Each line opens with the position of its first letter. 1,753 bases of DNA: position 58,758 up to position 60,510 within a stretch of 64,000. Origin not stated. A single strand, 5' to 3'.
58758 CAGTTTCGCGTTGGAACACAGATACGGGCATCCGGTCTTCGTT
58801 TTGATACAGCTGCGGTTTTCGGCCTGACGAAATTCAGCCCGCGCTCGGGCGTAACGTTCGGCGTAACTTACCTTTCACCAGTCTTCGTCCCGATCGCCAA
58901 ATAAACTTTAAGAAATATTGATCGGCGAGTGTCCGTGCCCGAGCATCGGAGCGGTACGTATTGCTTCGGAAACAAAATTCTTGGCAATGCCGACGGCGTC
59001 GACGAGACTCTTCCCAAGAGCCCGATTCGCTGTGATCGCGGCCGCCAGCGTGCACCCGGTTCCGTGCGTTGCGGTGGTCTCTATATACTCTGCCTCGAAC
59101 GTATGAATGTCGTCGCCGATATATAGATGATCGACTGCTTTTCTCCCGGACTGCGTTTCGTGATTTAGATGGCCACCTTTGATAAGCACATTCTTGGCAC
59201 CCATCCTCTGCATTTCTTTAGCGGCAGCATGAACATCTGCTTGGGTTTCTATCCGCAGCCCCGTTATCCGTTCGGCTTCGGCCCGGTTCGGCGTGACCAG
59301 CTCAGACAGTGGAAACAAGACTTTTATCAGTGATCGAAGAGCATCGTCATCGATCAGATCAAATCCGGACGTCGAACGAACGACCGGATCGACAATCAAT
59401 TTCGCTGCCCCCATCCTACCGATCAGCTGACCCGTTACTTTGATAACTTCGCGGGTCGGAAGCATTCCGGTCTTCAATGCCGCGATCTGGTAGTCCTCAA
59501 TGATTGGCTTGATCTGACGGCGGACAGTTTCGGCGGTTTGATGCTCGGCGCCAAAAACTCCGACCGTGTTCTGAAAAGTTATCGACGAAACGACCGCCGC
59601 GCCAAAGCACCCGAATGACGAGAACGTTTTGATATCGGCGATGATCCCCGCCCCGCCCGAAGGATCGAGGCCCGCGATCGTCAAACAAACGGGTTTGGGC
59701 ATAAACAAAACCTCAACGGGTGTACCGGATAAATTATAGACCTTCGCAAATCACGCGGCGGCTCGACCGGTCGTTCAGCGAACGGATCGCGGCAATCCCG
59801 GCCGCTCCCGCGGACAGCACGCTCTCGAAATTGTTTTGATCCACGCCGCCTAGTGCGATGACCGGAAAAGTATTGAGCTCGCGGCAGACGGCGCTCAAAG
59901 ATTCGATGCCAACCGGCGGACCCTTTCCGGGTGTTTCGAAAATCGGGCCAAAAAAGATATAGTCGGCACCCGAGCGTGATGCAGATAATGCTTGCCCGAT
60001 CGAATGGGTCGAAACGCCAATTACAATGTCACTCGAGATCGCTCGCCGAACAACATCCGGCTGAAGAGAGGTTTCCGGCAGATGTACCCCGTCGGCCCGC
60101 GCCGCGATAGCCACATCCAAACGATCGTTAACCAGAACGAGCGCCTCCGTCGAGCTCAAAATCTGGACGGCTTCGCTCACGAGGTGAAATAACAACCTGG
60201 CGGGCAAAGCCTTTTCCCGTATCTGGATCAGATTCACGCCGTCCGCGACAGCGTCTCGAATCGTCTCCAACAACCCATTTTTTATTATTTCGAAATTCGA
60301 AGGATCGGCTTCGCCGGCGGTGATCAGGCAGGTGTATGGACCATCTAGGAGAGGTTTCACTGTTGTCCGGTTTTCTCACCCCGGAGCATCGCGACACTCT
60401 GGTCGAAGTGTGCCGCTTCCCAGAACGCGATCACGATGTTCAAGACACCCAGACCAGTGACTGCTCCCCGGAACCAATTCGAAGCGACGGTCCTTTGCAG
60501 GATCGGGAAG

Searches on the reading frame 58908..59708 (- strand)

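Call 23: search_protein_families(library=pfam, proteins=[window:58908-59708:-])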
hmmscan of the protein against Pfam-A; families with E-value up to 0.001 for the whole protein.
window:58908-59708:- (266 aa): 2 families
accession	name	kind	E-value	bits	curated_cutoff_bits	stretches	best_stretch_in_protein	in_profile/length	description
PF08543.17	Phos_pyr_kin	-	3e-84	282.7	27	1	15-264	1-246/246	Phosphomethylpyrimidine kinase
PF00294.29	PfkB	-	2.1e-11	44.2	25.8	1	92-247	147-287/302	pfkB family carbohydrate kinase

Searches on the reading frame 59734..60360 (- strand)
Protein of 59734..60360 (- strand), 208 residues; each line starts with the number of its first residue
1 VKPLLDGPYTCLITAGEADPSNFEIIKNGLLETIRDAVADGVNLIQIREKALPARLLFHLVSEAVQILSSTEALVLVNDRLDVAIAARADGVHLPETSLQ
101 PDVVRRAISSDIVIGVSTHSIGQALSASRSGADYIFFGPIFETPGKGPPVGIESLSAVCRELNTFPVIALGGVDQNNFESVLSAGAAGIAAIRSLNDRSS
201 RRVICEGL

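Call 23: search_protein_families(library=pfam, proteins=[window:59734-60360:-])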
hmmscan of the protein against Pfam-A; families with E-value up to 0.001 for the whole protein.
window:59734-60360:- (208 aa): 2 families
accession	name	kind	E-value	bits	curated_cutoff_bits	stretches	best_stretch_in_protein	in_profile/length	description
PF02581.23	TMP-TENI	-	9.8e-48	162.3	27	1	27-194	11-179/180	Thiamine monophosphate synthase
PF03060.21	NMO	-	0.00049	20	28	1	72-190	101-220/331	Nitronate monooxygenase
